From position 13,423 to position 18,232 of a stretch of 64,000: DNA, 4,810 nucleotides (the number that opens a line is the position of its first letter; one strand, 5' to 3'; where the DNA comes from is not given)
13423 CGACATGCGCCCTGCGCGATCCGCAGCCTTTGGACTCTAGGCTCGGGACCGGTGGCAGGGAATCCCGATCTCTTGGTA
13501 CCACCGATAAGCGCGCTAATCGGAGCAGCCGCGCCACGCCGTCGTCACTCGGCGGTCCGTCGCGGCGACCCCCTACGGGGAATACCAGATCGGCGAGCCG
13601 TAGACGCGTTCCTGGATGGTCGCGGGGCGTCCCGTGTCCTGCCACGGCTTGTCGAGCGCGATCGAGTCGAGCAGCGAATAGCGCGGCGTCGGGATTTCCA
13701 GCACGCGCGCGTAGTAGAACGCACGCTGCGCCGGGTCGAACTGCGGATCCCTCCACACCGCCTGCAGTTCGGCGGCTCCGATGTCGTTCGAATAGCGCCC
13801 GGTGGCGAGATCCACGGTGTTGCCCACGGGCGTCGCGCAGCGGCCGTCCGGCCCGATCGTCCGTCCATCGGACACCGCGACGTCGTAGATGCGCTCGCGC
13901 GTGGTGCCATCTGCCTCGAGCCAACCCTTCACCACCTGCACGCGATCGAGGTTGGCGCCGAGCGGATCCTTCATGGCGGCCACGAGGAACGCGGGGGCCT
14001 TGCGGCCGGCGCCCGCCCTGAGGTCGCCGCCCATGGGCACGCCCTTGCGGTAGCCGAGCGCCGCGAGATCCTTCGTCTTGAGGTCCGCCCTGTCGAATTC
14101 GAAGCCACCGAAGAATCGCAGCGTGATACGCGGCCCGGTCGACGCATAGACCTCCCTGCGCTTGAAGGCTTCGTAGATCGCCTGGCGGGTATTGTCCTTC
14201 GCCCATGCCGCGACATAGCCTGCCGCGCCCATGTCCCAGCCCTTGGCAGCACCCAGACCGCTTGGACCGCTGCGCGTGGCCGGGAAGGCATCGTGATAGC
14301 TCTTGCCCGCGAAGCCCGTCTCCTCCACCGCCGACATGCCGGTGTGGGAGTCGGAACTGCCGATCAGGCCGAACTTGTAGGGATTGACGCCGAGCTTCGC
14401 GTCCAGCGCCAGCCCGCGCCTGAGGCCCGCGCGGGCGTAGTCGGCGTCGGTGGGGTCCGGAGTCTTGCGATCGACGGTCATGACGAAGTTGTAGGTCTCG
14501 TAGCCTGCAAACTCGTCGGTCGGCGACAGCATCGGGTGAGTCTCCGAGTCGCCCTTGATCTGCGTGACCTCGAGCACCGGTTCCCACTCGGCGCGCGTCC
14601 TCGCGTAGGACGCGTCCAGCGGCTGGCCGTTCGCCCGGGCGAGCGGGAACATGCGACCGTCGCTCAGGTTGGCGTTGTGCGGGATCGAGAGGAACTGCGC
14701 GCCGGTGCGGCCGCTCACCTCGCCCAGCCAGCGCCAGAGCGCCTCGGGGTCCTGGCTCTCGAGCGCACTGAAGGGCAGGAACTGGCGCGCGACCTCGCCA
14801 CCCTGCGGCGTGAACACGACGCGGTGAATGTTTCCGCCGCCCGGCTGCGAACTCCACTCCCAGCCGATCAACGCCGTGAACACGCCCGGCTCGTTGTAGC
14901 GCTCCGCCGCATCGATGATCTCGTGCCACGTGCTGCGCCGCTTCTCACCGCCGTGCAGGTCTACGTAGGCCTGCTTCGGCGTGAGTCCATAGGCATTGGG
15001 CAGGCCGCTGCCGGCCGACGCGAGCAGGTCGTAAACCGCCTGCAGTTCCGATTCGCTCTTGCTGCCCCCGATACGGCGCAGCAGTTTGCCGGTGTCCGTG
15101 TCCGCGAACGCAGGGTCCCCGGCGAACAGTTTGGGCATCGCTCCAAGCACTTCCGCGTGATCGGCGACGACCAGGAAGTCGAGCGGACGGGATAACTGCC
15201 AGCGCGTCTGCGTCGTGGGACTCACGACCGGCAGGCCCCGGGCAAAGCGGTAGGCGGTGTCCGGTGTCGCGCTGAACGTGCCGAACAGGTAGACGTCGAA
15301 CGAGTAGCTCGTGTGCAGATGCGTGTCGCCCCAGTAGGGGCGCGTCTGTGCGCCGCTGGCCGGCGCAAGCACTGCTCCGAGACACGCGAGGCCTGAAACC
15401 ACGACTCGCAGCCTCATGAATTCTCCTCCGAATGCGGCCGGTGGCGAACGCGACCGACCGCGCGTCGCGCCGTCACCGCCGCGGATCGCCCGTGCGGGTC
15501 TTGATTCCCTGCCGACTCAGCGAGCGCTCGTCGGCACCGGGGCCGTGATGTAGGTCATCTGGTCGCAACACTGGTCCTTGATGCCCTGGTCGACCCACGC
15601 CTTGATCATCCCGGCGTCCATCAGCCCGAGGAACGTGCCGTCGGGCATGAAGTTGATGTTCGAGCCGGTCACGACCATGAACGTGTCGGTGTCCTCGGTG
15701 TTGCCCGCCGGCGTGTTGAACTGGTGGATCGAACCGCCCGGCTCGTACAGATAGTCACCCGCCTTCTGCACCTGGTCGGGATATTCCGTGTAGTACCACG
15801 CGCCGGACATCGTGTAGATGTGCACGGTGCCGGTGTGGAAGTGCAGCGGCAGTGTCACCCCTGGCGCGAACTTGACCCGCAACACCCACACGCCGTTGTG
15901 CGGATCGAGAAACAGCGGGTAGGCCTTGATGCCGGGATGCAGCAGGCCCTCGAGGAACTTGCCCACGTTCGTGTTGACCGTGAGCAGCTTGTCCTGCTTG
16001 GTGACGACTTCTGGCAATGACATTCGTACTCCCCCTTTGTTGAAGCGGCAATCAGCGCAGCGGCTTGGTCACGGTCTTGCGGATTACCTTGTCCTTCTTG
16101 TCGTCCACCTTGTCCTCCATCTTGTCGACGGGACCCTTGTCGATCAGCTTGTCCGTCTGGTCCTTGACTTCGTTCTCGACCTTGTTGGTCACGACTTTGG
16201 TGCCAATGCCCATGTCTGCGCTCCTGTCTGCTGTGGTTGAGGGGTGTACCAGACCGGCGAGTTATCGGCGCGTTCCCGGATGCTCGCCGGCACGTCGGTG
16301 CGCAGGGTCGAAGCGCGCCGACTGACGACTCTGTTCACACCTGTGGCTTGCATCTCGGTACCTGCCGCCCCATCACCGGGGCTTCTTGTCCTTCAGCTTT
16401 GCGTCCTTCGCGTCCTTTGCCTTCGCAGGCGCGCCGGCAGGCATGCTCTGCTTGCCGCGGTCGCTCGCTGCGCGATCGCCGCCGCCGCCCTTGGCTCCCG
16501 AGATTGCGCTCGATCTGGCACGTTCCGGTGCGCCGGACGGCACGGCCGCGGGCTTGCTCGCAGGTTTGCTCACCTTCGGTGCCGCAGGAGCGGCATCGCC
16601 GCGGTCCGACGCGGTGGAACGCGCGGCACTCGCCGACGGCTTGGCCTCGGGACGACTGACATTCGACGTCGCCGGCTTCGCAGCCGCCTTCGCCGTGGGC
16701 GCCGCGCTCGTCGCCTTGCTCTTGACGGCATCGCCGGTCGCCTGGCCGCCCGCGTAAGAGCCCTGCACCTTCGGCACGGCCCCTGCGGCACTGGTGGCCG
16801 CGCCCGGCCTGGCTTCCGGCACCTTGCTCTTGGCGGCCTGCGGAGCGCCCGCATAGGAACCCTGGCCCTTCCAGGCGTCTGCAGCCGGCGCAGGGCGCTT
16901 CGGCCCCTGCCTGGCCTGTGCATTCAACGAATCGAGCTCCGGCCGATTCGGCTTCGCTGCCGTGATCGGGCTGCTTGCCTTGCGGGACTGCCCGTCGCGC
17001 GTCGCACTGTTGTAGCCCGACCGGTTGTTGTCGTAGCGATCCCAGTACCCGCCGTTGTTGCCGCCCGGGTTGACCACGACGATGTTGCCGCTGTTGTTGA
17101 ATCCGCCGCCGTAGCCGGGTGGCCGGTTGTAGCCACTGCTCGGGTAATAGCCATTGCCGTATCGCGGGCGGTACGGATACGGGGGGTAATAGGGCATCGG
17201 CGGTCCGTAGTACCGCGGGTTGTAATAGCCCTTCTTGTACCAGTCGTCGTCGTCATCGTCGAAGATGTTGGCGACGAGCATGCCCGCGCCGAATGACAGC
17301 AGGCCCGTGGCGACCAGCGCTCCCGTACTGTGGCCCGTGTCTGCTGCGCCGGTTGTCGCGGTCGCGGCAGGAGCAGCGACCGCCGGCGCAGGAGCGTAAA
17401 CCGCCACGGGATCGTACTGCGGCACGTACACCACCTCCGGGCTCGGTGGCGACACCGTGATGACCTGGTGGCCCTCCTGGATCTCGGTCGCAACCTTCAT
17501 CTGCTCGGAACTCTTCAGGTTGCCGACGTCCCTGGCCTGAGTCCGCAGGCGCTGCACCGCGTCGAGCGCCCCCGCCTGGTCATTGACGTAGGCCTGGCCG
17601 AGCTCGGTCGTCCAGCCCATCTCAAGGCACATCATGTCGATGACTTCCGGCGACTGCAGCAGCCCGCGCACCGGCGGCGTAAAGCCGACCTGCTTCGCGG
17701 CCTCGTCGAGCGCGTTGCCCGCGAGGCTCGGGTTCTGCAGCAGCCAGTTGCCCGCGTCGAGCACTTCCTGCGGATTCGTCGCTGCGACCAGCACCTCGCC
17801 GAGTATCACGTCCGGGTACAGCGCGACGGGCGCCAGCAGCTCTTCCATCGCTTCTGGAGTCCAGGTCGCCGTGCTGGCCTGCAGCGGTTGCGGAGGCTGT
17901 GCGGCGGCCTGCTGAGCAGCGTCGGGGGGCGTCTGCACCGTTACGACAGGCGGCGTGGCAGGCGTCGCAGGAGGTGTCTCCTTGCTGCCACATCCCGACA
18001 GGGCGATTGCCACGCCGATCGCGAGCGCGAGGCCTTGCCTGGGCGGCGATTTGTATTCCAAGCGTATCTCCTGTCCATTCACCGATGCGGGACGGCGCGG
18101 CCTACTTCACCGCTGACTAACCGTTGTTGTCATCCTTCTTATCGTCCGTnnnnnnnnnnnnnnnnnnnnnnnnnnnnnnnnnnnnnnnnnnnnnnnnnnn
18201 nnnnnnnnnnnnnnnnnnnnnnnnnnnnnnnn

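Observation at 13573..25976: Three exported DUF3604/PHP-like paralogues interleaved with OM barrels, a DUF3300 lipoprotein and K/D-tailed mini-proteins, facing a divergent LysR regulator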

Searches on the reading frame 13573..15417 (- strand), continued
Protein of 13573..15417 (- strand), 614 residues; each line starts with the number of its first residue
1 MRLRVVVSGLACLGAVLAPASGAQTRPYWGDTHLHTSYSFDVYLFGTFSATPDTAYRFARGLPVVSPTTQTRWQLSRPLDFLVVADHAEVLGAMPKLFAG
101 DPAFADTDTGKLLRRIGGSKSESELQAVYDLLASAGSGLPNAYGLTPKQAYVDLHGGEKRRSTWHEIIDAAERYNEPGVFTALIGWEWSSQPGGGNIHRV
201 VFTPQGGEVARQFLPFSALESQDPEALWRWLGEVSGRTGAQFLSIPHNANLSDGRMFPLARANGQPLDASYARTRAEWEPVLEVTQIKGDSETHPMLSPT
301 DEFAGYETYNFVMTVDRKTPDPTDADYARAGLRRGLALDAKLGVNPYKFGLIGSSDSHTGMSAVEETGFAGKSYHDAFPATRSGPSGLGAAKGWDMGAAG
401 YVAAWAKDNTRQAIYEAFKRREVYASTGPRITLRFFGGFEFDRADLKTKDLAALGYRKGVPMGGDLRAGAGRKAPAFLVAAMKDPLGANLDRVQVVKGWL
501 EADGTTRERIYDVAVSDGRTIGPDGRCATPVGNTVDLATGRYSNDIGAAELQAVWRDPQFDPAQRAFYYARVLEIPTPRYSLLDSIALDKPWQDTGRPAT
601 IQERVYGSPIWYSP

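Call 79: find_encoding_contigs(protein=P0210, flank=10000, max_places=3)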
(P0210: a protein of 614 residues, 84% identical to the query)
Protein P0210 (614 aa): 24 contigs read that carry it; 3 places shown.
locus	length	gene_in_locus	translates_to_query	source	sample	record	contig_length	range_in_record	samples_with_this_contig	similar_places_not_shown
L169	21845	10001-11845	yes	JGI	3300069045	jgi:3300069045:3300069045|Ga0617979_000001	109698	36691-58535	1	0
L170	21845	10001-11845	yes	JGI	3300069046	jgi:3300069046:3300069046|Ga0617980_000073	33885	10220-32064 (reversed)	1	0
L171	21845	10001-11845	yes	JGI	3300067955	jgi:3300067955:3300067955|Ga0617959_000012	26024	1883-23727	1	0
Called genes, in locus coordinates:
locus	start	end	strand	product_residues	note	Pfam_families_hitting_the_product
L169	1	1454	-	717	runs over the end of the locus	PF01011:PQQ, PF13360:PQQ_2, PF13570:Beta-prop_ACSF4 (faint), PF01011:PQQ, PF13360:PQQ_2 (weak), PF13442:Cytochrome_CBB3 (weak)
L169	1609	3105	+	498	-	PF01425:Amidase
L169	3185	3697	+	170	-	-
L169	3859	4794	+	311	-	PF13145:Rotamase_2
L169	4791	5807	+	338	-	PF04955:HupE_UreJ (weak), PF13795:HupE_UreJ_2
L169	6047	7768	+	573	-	PF11737:DUF3300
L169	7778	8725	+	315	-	PF11453:DUF2950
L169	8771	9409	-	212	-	-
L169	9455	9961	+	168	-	PF12973:Cupin_7, PF07883:Cupin_2 (faint)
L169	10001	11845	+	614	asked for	PF12228:DUF3604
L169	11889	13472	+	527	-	PF00370:FGGY_N, PF02782:FGGY_C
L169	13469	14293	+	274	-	PF00459:Inositol_P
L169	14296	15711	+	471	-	PF00282:Pyridoxal_deC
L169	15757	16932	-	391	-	PF00368:HMG-CoA_red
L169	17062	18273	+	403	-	PF00465:Fe-ADH, PF13685:Fe-ADH_2, PF25137:ADH_Fe_C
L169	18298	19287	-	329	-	PF13557:Phenol_MetA_deg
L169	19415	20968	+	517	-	PF13091:PLDc_2, PF00614:PLDc (faint), PF13091:PLDc_2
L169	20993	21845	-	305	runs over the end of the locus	PF00126:HTH_1, PF03466:LysR_substrate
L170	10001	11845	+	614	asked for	PF12228:DUF3604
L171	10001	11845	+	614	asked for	PF12228:DUF3604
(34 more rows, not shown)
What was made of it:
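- The L169 context includes a PLD-type phosphodiesterase, an inositol-monophosphatase-like gene and an FGGY kinase (call 79).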

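Call 80: find_encoding_contigs(protein=P0263, flank=8000, max_places=2)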
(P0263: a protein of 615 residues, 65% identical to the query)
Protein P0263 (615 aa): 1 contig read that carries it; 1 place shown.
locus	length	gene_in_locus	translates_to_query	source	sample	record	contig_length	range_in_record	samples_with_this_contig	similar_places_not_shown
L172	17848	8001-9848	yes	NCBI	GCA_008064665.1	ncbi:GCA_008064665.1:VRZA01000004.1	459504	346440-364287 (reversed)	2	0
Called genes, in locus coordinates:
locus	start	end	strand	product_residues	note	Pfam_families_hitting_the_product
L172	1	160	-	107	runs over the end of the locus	PF02575:YbaB_DNA_bd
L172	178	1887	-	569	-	PF05496:RuvB_N (faint), PF13177:DNA_pol3_delta2, PF00004:AAA, PF22608:DNAX_ATPase_lid, PF12169:DNA_pol3_gamma3, PF12170:DNA_pol3_tau_5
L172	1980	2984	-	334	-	PF12625:Arabinose_bd, PF12833:HTH_18, PF00165:HTH_AraC (weak)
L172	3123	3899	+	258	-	PF00106:adh_short, PF08659:KR, PF13561:adh_short_C2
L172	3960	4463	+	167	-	PF12973:Cupin_7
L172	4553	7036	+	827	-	PF07715:Plug, PF00593:TonB_dep_Rec_b-barrel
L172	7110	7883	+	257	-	PF00106:adh_short, PF08659:KR, PF13561:adh_short_C2, PF23441:SDR (weak)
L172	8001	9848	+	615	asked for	PF12228:DUF3604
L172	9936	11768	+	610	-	PF12228:DUF3604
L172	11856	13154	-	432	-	PF01546:Peptidase_M20, PF07687:M20_dimer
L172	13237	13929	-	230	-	PF09335:VTT_dom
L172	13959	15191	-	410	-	PF02515:CoA_transf_3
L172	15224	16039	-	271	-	PF00378:ECH_1, PF16113:ECH_2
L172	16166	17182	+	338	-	PF12625:Arabinose_bd, PF12833:HTH_18, PF00165:HTH_AraC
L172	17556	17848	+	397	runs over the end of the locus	PF25919:BSH_CusB (faint), PF25917:BSH_RND (weak)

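Call 81: find_encoding_contigs(protein=P0242, flank=8000, max_places=2)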
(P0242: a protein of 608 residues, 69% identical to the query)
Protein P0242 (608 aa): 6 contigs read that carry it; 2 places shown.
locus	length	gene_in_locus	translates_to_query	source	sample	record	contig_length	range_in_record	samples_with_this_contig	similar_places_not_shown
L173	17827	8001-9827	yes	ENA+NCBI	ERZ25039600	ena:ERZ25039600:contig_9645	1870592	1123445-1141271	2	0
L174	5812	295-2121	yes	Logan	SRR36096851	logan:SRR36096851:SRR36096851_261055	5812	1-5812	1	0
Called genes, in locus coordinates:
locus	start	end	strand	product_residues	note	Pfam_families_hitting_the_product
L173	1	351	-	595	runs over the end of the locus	PF02771:Acyl-CoA_dh_N, PF02770:Acyl-CoA_dh_M, PF00441:Acyl-CoA_dh_1, PF22924:ACOX_C_alpha1 (weak), PF12806:Acyl-CoA_dh_C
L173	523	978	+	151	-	PF03061:4HBT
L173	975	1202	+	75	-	-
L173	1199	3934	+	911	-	PF02739:5_3_exonuc_N, PF01367:5_3_exonuc, PF01612:DNA_pol_A_exo1, PF22619:DNA_polI_exo1, PF00476:DNA_pol_A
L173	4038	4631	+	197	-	PF13505:OMP_b-brl, PF01389:OmpA_membrane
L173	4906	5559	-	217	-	PF00350:Dynamin_N (faint), PF01926:MMR_HSR1, PF02421:FeoB_N (weak)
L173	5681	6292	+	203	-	PF00034:Cytochrom_C, PF13442:Cytochrome_CBB3 (weak), PF00034:Cytochrom_C, PF13442:Cytochrome_CBB3 (weak)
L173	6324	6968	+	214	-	PF00085:Thioredoxin (faint), PF01323:DSBA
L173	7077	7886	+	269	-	PF01936:NYN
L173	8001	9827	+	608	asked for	PF12228:DUF3604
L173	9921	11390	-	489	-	PF00294:PfkB, PF08543:Phos_pyr_kin, PF01467:CTP_transf_like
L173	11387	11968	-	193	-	PF13580:SIS_2, PF01380:SIS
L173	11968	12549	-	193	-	PF00702:Hydrolase (weak), PF13419:HAD_2, PF13242:Hydrolase_like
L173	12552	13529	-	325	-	PF01073:3Beta_HSD, PF01370:Epimerase, PF02719:Polysacc_synt_2 (faint), PF04321:RmlD_sub_bind, PF16363:GDP_Man_Dehyd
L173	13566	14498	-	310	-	PF01075:Glyco_transf_9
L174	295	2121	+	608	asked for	PF12228:DUF3604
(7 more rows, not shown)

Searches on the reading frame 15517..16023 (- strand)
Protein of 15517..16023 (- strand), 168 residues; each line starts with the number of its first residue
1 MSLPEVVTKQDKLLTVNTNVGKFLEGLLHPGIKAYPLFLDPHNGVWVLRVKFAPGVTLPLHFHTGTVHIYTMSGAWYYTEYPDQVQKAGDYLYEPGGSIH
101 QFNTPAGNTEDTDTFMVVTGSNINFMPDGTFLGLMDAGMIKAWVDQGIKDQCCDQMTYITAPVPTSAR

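Call 4: search_protein_families(library=pfam, proteins=[window:15517-16023:-], max_evalue=0.01)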
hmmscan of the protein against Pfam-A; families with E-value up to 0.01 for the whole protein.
window:15517-16023:- (168 aa): 3 families
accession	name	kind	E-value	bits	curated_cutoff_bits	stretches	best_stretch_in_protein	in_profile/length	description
PF12973.13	Cupin_7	-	6.6e-17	61.7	27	1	16-120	6-102/105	ChrR Cupin-like domain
PF07883.17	Cupin_2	-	2e-05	24.7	27.2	1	49-103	2-57/70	Cupin domain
PF21661.2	DUF6860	-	0.00036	20.9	27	1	69-122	22-76/125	Domain of unknown function (DUF6860)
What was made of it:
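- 15517..16023 (-): Cytoplasmic Cupin_7 protein, conserved partner of paralogue 1. PF12973, 61.7 bits (call 4).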

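Call 5: search_protein_families(library=ncbifam, proteins=[window:15517-16023:-], max_evalue=0.01)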
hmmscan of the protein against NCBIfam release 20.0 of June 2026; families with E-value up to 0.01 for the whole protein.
window:15517-16023:- (168 aa): 0 families

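Call 83: search_solved_structures(query=window:15517-16023:-, max_evalue=0.01)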
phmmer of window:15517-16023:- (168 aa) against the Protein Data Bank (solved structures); distinct sequences matched with E-value up to 0.01: 5.
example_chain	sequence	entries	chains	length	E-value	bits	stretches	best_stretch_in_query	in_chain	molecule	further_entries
3cjx_A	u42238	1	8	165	1.5e-63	216.8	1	7-167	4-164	Protein of unknown function with a cupin-like fold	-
3ebr_A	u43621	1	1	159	2.1e-11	47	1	38-123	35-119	uncharacterized RmlC-like cupin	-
5bpx_A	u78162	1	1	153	2e-06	30.8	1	32-136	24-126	2,4'-dihydroxyacetophenone dioxygenase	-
4p9g_A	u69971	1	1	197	3.8e-06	29.9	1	33-136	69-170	2,4'-dihydroxyacetophenone dioxygenase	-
1o4t_A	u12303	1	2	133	0.0041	20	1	47-110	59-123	putative oxalate decarboxylase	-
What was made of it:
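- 15517..16023 (-): Closest solved structure is 3cjx, of unknown function; 2,4'-dihydroxyacetophenone dioxygenase matches only at E 2e-6 (call 83).
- The similarity of the cupin to 2,4'-dihydroxyacetophenone dioxygenase is remote (call 83).
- Tried and rejected: The closest structure is a cupin of unknown function, and the named enzyme matches only at E 2e-6 (call 83).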

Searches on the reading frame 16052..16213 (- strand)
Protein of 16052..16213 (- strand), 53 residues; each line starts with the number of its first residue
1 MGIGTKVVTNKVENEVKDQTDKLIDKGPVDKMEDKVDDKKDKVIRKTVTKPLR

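Call 4: search_protein_families(library=pfam, proteins=[window:16052-16213:-], max_evalue=0.01)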
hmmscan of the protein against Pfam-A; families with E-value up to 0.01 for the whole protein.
window:16052-16213:- (53 aa): 0 families

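Call 5: search_protein_families(library=ncbifam, proteins=[window:16052-16213:-], max_evalue=0.01)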
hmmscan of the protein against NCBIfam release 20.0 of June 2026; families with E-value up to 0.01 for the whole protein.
window:16052-16213:- (53 aa): 0 families

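Call 76: list_cluster_members(proteins=[window:16052-16213:-, L001:14013-14231:+, window:16189-16353:-])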
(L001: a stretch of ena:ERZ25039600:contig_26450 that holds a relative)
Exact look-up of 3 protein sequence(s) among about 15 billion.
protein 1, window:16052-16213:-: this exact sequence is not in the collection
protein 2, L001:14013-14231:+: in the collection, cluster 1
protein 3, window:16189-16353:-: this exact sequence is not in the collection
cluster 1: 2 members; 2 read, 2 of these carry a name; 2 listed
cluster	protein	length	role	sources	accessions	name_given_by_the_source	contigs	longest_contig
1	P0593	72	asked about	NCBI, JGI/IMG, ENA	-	hypothetical protein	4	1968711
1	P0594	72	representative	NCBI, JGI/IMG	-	hypothetical protein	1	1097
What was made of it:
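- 16052..16213 (-): Mini-protein 3 (53 aa): derived copy without signal peptide or Cys, K/D-rich. Not in the protein collection (call 76).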

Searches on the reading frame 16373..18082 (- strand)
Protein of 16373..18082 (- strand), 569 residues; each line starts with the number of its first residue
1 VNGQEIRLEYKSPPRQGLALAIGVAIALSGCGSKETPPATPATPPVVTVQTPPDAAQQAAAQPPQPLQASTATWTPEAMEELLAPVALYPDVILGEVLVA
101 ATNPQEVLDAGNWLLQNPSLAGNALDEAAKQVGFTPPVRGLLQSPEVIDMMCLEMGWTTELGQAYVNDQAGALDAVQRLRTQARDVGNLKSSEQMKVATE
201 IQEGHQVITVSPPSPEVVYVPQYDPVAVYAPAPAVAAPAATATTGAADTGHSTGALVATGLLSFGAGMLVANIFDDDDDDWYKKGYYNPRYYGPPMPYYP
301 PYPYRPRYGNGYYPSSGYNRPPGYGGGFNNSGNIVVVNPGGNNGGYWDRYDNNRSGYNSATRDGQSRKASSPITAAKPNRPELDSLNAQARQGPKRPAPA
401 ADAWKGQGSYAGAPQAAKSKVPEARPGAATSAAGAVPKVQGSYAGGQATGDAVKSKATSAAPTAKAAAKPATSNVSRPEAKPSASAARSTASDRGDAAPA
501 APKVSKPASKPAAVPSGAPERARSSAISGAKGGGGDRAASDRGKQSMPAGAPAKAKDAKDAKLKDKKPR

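Call 4: search_protein_families(library=pfam, proteins=[window:16373-18082:-], max_evalue=0.01)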
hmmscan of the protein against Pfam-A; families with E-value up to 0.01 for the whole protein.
window:16373-18082:- (569 aa): 1 family
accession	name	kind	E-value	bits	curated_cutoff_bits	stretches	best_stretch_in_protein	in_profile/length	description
PF11737.13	DUF3300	-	1.7e-45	155.7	25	1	77-244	3-166/227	Protein of unknown function (DUF3300)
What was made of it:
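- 16373..18082 (-): DUF3300 lipoprotein with Pro/Tyr/Gly-rich and basic low-complexity C-terminal half. PF11737, 155.7 bits (call 4).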

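Call 5: search_protein_families(library=ncbifam, proteins=[window:16373-18082:-], max_evalue=0.01)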
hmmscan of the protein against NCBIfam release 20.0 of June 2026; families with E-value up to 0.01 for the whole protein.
window:16373-18082:- (569 aa): 0 families
